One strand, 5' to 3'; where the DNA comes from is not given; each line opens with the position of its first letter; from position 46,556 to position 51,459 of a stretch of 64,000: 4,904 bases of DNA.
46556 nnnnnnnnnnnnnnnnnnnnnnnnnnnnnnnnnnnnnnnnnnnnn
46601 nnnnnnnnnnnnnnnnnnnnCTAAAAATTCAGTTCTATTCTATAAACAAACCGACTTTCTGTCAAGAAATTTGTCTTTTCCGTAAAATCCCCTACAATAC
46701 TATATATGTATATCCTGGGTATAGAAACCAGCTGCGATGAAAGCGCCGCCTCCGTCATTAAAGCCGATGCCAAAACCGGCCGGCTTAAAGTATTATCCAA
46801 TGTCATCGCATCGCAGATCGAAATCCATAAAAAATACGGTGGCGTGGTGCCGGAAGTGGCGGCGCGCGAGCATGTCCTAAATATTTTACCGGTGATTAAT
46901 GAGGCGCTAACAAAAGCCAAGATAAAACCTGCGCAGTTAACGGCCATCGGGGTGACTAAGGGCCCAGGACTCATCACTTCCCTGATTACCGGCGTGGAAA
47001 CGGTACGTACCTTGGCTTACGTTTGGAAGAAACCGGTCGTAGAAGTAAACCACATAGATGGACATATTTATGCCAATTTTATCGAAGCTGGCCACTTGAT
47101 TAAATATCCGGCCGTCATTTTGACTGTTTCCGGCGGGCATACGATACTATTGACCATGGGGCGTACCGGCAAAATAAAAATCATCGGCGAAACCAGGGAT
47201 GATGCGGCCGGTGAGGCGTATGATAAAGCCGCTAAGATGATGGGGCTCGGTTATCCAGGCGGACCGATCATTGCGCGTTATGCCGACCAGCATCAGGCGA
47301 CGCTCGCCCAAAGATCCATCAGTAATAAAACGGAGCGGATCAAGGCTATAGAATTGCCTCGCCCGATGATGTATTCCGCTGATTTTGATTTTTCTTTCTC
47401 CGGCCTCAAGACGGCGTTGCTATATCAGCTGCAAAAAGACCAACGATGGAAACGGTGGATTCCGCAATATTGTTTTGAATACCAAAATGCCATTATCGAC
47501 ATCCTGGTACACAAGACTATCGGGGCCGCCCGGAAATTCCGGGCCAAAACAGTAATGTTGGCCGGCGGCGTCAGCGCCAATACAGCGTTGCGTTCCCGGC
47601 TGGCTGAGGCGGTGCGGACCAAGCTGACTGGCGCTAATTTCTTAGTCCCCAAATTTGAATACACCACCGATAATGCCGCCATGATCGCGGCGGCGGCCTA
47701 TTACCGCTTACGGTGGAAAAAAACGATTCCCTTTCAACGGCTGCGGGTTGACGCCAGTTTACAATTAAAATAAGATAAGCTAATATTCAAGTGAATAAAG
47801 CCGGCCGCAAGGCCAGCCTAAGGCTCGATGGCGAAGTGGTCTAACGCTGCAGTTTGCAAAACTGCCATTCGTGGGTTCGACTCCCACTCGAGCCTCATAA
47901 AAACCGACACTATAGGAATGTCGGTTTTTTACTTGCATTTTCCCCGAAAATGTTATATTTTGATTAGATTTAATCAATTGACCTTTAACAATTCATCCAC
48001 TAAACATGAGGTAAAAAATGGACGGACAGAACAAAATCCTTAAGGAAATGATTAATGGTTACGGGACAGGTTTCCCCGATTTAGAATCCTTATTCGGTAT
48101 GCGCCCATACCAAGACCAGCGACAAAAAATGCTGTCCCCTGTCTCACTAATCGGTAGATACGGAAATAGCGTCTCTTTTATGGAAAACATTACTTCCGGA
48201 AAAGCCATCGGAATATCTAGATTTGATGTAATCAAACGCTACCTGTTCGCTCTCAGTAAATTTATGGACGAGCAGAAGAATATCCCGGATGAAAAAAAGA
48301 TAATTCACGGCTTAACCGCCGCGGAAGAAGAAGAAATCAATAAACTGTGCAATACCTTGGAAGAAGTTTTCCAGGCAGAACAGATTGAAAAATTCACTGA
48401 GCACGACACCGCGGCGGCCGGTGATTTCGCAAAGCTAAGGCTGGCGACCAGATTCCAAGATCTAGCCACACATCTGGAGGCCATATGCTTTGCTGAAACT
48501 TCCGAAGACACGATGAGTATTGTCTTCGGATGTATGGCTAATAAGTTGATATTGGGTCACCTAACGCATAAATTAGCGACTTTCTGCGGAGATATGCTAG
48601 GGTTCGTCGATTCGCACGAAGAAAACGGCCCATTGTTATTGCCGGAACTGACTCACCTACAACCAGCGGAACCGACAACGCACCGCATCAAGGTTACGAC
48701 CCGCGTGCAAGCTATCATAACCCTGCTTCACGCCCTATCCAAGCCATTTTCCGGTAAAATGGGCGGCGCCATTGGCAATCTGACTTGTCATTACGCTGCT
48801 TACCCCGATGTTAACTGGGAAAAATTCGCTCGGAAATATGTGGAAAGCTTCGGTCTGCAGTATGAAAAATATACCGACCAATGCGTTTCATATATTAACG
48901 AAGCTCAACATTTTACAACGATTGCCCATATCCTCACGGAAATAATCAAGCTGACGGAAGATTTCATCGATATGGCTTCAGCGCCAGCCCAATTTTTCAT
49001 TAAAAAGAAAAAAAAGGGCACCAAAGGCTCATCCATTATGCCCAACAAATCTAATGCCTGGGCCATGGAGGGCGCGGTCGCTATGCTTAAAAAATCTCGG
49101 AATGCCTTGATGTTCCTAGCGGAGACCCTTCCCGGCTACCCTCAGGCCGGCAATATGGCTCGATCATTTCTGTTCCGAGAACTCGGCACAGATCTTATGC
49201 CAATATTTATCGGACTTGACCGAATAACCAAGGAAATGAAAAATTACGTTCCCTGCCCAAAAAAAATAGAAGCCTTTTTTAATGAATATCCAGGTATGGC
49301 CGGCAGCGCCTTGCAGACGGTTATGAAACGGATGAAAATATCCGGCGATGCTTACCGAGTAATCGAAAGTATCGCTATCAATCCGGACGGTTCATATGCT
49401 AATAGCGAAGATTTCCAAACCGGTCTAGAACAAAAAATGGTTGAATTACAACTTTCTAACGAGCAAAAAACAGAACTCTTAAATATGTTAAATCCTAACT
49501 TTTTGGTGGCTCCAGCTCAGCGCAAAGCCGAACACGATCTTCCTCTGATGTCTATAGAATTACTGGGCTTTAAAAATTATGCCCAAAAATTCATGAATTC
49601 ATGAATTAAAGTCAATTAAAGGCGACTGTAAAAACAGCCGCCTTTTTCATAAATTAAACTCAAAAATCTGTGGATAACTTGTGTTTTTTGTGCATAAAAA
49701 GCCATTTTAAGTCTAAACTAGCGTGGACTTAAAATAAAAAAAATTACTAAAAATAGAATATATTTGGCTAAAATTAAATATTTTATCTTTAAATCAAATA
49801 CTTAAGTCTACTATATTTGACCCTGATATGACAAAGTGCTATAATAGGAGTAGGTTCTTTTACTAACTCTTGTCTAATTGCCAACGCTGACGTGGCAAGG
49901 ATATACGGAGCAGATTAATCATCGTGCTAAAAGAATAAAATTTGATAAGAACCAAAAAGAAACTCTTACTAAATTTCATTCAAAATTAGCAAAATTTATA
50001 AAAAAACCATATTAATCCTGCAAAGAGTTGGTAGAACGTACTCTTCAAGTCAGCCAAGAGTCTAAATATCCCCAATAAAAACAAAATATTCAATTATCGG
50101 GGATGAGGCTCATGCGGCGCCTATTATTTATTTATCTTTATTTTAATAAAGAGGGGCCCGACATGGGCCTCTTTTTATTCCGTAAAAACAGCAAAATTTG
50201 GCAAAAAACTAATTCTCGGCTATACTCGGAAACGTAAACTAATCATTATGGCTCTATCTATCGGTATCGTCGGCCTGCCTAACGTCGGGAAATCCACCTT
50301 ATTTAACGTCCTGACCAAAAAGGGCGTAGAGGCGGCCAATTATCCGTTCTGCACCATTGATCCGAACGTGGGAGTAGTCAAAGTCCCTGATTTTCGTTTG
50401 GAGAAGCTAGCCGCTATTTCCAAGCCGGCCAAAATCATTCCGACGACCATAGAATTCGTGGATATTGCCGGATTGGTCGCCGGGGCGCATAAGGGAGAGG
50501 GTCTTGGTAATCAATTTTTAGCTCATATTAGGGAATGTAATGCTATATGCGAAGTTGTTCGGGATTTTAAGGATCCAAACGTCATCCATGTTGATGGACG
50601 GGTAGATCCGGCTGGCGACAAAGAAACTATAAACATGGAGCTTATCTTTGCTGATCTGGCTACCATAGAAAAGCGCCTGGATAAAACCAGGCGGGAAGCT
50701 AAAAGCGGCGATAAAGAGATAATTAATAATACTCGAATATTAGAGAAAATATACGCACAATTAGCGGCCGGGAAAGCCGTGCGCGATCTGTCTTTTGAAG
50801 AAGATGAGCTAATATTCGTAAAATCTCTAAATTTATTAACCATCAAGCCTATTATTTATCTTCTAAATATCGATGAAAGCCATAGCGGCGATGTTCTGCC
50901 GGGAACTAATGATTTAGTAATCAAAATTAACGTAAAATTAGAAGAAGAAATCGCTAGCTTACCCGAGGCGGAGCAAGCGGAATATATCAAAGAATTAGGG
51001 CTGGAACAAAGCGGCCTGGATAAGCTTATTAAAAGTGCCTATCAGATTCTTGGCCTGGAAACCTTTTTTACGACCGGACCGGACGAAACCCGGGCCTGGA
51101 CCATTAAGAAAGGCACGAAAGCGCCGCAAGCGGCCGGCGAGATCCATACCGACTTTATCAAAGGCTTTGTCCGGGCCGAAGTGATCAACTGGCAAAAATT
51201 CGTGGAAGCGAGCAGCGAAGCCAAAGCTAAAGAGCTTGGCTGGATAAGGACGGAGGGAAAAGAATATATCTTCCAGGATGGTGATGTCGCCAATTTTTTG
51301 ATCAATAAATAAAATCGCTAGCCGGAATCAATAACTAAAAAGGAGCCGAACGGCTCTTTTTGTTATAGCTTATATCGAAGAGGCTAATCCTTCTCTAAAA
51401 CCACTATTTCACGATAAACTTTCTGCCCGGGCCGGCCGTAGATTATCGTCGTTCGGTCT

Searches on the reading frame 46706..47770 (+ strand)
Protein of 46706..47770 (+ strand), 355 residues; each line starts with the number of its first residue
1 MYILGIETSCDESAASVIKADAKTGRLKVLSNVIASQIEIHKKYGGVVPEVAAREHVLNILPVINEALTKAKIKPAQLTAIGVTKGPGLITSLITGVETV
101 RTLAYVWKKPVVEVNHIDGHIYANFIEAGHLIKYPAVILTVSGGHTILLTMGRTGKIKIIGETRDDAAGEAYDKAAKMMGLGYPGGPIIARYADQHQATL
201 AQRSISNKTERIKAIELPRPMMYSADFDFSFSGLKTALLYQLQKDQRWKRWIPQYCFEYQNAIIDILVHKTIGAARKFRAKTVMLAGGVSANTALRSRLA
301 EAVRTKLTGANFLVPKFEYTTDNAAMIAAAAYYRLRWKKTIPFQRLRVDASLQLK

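Call 69: search_protein_families(library=pfam, proteins=[window:46706-47770:+], max_evalue=0.0001)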
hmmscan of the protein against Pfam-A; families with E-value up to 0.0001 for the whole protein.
window:46706-47770:+ (355 aa): 2 families
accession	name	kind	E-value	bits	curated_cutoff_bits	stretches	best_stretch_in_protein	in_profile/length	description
PF00814.31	TsaD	-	3.6e-86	289.6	24.8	1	28-328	1-263/264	tRNA N6-adenosine threonylcarbamoyltransferase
PF22521.2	HypF_C_2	-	4.2e-05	23.9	27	1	237-306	151-220/241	Carbamoyltransferase, Kae1-like Domain, second subdomain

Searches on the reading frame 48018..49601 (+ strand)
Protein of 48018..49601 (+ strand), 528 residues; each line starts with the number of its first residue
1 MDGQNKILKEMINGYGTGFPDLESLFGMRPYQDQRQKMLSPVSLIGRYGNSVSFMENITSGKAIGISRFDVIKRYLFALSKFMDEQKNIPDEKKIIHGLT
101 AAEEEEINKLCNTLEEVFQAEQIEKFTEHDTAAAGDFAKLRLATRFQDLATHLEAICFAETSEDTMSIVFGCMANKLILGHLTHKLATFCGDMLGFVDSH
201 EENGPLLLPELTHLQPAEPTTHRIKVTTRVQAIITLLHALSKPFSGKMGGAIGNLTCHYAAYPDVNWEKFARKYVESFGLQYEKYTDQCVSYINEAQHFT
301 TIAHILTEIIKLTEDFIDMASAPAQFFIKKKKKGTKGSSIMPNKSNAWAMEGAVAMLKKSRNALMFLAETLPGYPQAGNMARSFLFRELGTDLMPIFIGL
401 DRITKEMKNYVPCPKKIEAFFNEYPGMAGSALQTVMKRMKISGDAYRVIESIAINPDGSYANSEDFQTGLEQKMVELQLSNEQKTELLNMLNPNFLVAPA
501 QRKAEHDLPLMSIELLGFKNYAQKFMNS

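Call 69: search_protein_families(library=pfam, proteins=[window:48018-49601:+], max_evalue=0.0001)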
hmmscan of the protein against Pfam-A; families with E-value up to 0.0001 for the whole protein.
window:48018-49601:+ (528 aa): 1 family
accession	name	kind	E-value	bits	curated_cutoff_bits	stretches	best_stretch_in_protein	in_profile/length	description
PF00206.25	Lyase_1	-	1.5e-15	57.9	27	1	102-351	48-301/312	Lyase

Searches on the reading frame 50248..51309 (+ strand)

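Call 69: search_protein_families(library=pfam, proteins=[window:50248-51309:+], max_evalue=0.0001)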
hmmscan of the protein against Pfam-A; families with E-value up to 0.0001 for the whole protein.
window:50248-51309:+ (354 aa): 3 families
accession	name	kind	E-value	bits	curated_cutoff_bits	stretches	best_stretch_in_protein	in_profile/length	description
PF06071.19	YchF-GTPase_C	-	8.7e-36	122.4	27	1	270-353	1-84/84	Protein of unknown function (DUF933)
PF01926.29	MMR_HSR1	-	4.4e-22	78.8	21.9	1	5-108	2-86/113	50S ribosome-binding GTPase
PF02421.24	FeoB_N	-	2.8e-08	33.9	27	1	5-46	3-44/156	Ferrous iron transport protein B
